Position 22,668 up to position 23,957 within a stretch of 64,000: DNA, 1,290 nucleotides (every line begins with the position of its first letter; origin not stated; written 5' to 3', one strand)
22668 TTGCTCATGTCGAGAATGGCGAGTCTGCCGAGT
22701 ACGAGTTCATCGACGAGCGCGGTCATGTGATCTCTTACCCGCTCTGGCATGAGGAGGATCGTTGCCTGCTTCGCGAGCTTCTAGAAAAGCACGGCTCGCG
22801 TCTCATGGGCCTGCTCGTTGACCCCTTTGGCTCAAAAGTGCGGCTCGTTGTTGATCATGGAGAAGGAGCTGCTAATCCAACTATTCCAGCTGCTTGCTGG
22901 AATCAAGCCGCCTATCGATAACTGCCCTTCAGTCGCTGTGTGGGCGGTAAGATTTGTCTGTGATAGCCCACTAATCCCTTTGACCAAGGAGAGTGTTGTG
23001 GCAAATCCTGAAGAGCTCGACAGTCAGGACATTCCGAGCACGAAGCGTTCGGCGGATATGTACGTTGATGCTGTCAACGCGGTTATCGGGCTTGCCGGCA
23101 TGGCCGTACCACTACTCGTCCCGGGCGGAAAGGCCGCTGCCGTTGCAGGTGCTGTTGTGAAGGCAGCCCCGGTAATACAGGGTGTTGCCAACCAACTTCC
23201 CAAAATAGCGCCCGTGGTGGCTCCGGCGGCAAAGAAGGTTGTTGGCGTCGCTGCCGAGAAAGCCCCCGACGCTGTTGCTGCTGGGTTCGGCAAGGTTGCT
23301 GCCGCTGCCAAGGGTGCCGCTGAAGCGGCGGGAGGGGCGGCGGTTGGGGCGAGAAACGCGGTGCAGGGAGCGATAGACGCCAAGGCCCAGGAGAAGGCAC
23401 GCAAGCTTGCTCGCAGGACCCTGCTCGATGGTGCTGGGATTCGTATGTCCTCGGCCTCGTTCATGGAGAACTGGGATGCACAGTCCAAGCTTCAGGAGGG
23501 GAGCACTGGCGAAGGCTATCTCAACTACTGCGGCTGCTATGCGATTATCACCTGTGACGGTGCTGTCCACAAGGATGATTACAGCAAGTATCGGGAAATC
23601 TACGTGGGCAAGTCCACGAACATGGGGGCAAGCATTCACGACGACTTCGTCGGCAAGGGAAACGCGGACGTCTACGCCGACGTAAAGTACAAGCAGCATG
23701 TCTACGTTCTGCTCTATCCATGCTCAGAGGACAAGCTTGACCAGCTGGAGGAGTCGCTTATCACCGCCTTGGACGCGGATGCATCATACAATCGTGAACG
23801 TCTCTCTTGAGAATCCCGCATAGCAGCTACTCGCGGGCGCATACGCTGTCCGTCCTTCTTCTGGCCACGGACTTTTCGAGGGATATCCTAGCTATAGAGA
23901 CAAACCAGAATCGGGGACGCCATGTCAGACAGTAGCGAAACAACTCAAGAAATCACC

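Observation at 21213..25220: Four-gene accessory cluster of unknowns containing a GIY-YIG nuclease-domain protein and shared Ala/Gly-rich repeats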

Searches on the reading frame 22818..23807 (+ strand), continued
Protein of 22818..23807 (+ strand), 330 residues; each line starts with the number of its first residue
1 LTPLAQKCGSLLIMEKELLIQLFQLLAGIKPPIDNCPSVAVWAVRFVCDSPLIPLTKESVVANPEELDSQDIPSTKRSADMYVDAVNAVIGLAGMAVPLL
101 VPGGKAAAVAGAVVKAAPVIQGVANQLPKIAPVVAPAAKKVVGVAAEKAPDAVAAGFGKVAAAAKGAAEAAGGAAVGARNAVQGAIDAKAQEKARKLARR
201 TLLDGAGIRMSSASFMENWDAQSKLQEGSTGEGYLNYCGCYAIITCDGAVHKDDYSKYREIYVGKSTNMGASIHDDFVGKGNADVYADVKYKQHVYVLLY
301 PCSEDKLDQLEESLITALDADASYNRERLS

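Call 96: find_encoding_contigs(protein=P0039, flank=8000, max_places=3)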
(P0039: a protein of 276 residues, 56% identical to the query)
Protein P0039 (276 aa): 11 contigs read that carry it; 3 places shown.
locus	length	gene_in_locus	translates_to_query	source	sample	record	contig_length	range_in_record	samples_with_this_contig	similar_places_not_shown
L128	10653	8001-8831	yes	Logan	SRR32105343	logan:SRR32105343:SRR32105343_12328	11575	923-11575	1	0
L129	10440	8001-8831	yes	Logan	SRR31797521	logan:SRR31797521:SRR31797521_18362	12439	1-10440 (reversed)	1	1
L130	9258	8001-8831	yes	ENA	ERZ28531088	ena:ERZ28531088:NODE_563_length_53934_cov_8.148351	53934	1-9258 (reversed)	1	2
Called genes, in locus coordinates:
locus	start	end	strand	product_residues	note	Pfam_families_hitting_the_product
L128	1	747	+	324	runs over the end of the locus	PF04204:HTS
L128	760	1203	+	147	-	-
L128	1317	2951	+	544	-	PF00069:Pkinase, PF07714:PK_Tyr_Ser-Thr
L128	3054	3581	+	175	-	-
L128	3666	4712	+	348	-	PF20234:DUF6591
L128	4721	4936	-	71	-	PF13560:HTH_31, PF12844:HTH_19 (weak), PF01381:HTH_3, PF13443:HTH_26 (weak)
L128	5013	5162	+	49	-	-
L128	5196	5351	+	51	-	-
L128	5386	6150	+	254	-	PF17032:Zn_ribbon_15 (faint), PF12773:DZR, PF13240:Zn_Ribbon_1 (faint), PF13248:Zn_ribbon_3 (faint), PF24460:DUF7575 (faint)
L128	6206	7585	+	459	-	PF13421:Band_7_1, PF14237:GYF_2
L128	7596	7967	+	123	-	PF14237:GYF_2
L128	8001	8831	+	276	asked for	-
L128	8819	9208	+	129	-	-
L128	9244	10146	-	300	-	PF00892:EamA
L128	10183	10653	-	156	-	?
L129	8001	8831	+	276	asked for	-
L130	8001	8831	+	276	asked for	-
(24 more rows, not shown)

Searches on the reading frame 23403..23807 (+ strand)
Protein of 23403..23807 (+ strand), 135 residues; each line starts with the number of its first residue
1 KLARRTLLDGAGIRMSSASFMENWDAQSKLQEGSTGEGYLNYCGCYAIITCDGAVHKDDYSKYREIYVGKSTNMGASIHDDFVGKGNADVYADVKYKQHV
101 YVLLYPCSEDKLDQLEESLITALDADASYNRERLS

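Call 68: search_protein_representatives(protein=window:23403-23807:+)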
Query: 135 residues. Proteins with E-value up to 0.001 (for the whole library): 249; up to 1e-10: 134; up to 1e-30: 12. The best 150 are listed.
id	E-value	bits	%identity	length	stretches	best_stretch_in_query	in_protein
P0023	4.5e-54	198.6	71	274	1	3-132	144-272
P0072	3.7e-52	192.4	69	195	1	3-134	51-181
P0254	3.8e-44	166.5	68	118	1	15-131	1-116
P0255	1.1e-41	158.6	57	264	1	2-133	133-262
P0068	6.0e-40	152.9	56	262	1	3-133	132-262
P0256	6.0e-37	143.2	53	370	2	33-133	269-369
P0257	9.7e-36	139.3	48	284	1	3-132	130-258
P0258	1.2e-35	139.1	56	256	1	4-134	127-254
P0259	1.3e-35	138.9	52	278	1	3-133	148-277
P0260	2.4e-35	138.0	55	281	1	3-133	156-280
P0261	9.3e-35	136.1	54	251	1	3-132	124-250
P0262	2.7e-34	134.6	54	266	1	3-131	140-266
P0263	5.9e-30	120.6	47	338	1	3-132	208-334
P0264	5.6e-29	117.4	49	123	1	14-131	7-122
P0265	6.4e-29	117.2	48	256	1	1-131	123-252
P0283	1.9e-19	86.6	38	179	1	19-133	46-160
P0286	7.6e-19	84.7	45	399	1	35-132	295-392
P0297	1.7e-17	80.3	35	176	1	11-133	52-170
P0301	1.0e-16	77.8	32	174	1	15-133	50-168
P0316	1.0e-15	74.6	38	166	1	20-131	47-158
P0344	8.6e-14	68.3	38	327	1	15-133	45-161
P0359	8.7e-13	65.1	33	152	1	20-132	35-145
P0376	3.3e-11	60.0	33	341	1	10-131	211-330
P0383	9.7e-11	58.4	30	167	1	15-132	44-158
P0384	1.0e-10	58.4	39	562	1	15-131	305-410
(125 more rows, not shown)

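Call 73: search_protein_families(library=pfam, proteins=[P0283, P0297, P0301, P0316, P0359, P0383, P0286, P0384, P0376, P0344], max_evalue=0.1)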
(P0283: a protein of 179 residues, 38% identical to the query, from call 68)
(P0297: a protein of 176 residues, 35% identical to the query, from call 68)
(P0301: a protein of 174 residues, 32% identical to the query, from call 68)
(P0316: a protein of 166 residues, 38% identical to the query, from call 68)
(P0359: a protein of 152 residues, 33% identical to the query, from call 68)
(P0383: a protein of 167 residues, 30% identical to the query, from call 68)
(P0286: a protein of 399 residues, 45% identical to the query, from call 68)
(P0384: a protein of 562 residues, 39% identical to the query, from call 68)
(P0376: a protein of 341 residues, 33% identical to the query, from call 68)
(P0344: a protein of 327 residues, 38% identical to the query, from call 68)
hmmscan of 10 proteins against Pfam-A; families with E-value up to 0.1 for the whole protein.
P0283 (179 aa): 2 families
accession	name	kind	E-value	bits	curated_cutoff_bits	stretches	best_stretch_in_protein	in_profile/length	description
PF01541.30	GIY-YIG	-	4.6e-06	27.3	22.6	1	93-157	15-78/78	GIY-YIG catalytic domain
PF20815.3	GIY_YIG_2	-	0.0038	17.6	22.4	0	90-114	31-57/153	GIY-YIG catalytic domain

P0297 (176 aa): 1 family
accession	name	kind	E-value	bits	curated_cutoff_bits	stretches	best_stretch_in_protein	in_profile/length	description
PF01541.30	GIY-YIG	-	0.00049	20.8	22.6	1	103-167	15-78/78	GIY-YIG catalytic domain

P0301 (174 aa): 1 family
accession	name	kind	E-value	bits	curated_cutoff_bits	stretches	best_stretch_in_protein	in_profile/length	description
PF01541.30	GIY-YIG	-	1.6e-05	25.5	22.6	1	79-160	3-74/78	GIY-YIG catalytic domain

P0316 (166 aa): 2 families
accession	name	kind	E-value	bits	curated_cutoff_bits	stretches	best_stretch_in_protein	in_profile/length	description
PF01541.30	GIY-YIG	-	0.00038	21.1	22.6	1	89-157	11-78/78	GIY-YIG catalytic domain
PF20815.3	GIY_YIG_2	-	0.0057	17.1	22.4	1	70-115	11-59/153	GIY-YIG catalytic domain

P0359 (152 aa): 2 families
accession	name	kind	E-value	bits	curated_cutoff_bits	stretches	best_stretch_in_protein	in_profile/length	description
PF01541.30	GIY-YIG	-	1.7e-05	25.5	22.6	1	77-143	13-78/78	GIY-YIG catalytic domain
PF20815.3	GIY_YIG_2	-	0.019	15.4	22.4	1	73-100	28-57/153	GIY-YIG catalytic domain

P0383 (167 aa): 2 families
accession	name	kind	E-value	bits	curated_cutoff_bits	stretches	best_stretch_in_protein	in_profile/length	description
PF01541.30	GIY-YIG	-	6e-06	26.9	22.6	1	72-156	4-78/78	GIY-YIG catalytic domain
PF20815.3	GIY_YIG_2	-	0.0086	16.5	22.4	0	79-114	21-59/153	GIY-YIG catalytic domain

P0286 (399 aa): 3 families
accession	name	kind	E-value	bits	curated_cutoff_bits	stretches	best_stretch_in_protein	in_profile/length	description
PF01051.27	Rep3_N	-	2.6e-21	76.9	22.4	1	29-163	14-141/141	Initiator Replication protein, WH1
PF21205.3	Rep3_C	-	2.1e-10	41.1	21.1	1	185-231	13-59/59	Initiator Rep protein, WH2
PF01541.30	GIY-YIG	-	3.8e-06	27.5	22.6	1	324-390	13-78/78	GIY-YIG catalytic domain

P0384 (562 aa): 1 family
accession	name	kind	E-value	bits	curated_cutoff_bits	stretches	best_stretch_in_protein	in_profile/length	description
PF01541.30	GIY-YIG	-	0.0012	19.5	22.6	1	343-409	13-78/78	GIY-YIG catalytic domain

P0376 (341 aa): 4 families
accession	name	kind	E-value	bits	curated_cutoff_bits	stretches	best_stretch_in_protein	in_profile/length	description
PF01541.30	GIY-YIG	-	0.0019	18.9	22.6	1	260-329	9-78/78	GIY-YIG catalytic domain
PF13131.11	DUF3951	-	0.0093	16.6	26.3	1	15-41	8-34/52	Protein of unknown function (DUF3951)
PF10747.14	SirA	-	0.075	13.9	26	0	31-76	89-134/140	Sporulation inhibitor of replication protein SirA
PF07757.19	AdoMet_MTase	-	0.091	13.4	27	0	205-285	7-88/115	Predicted AdoMet-dependent methyltransferase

P0344 (327 aa): 2 families
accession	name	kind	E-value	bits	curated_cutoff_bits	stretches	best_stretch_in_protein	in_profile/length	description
PF08238.18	Sel1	-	1.2e-18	67.3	30.7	2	244-278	2-36/36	Sel1 repeat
PF01541.30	GIY-YIG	-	0.099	13.4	22.6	0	90-151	11-72/78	GIY-YIG catalytic domain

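Call 74: search_protein_families(library=padloc, proteins=[P0283, P0297, P0301, P0316, P0359, P0383, P0286, P0384, P0376, P0344], max_evalue=0.1)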
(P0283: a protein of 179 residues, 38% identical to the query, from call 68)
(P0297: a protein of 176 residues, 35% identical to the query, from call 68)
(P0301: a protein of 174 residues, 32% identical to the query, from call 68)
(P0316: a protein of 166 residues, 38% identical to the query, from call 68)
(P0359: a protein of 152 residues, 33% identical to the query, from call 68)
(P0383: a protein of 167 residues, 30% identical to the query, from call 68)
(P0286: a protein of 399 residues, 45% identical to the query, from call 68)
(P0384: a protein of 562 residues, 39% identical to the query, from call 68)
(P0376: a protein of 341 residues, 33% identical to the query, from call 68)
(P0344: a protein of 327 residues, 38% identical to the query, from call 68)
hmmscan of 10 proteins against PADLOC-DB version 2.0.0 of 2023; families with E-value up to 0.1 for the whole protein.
P0283 (179 aa): 3 families
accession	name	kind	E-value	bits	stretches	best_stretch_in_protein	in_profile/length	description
PDLC03975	UzuA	-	0.0004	18.1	1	88-112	165-189/277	-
PDLC04925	PDC-S14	-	0.012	12.6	1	89-111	76-98/301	-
PDLC04924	PDC-S14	-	0.027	12.1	1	91-112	63-84/280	-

P0297 (176 aa): 3 families
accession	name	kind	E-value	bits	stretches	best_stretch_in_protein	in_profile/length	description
PDLC03975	UzuA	-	0.0045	14.7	0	99-121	166-188/277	-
PDLC04925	PDC-S14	-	0.0051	13.8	1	99-122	76-99/301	-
PDLC04923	PDC-S14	-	0.033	11.3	1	98-122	84-108/320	-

P0301 (174 aa): 2 families
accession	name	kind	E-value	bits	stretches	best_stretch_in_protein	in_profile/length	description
PDLC04925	PDC-S14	-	0.0017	15.4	1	76-118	61-97/301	-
PDLC03975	UzuA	-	0.0039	14.9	1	96-171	165-250/277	-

P0316 (166 aa): 2 families
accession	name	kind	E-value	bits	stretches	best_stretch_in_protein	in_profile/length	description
PDLC03975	UzuA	-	0.025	12.2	0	87-110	164-187/277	-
PDLC04925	PDC-S14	-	0.027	11.4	1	66-114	59-98/301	-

P0359 (152 aa): 3 families
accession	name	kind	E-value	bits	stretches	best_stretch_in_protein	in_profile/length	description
PDLC04925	PDC-S14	-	0.00063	16.8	1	53-98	60-99/301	-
PDLC03975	UzuA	-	0.0032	15.1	1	74-94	165-185/277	-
PDLC04924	PDC-S14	-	0.014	13.1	1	57-98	48-84/280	-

P0383 (167 aa): 5 families
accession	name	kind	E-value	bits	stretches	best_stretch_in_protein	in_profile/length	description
PDLC03975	UzuA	-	6e-07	27.4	1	88-109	166-187/277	-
PDLC04925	PDC-S14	-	7.1e-05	19.9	1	65-109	58-97/301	-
PDLC04923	PDC-S14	-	0.00017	18.8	1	65-109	66-106/320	-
PDLC04921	PDC-S14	-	0.00058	17.2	1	61-110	41-85/280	-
PDLC04924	PDC-S14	-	0.006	14.3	1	89-109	62-82/280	-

P0286 (399 aa): 1 family
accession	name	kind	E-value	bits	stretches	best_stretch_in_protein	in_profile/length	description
PDLC03975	UzuA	-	0.0037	14.9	1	298-345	152-189/277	-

P0384 (562 aa): 2 families
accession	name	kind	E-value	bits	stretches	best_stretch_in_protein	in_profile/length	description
PDLC04925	PDC-S14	-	0.0006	16.9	1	310-366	50-98/301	-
PDLC03975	UzuA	-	0.0062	14.2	1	303-362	136-187/277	-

P0376 (341 aa): 1 family
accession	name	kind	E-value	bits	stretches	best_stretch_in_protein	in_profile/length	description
PDLC03975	UzuA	-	0.098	10.3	0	261-280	166-185/277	-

P0344 (327 aa): 2 families
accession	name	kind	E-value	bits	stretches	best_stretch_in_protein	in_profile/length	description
PDLC00284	PtuA1|PtuA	-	0.0015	15.4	1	227-276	5-54/545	AAA ATPase domain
PDLC03975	UzuA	-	0.0035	15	0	134-166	220-252/277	-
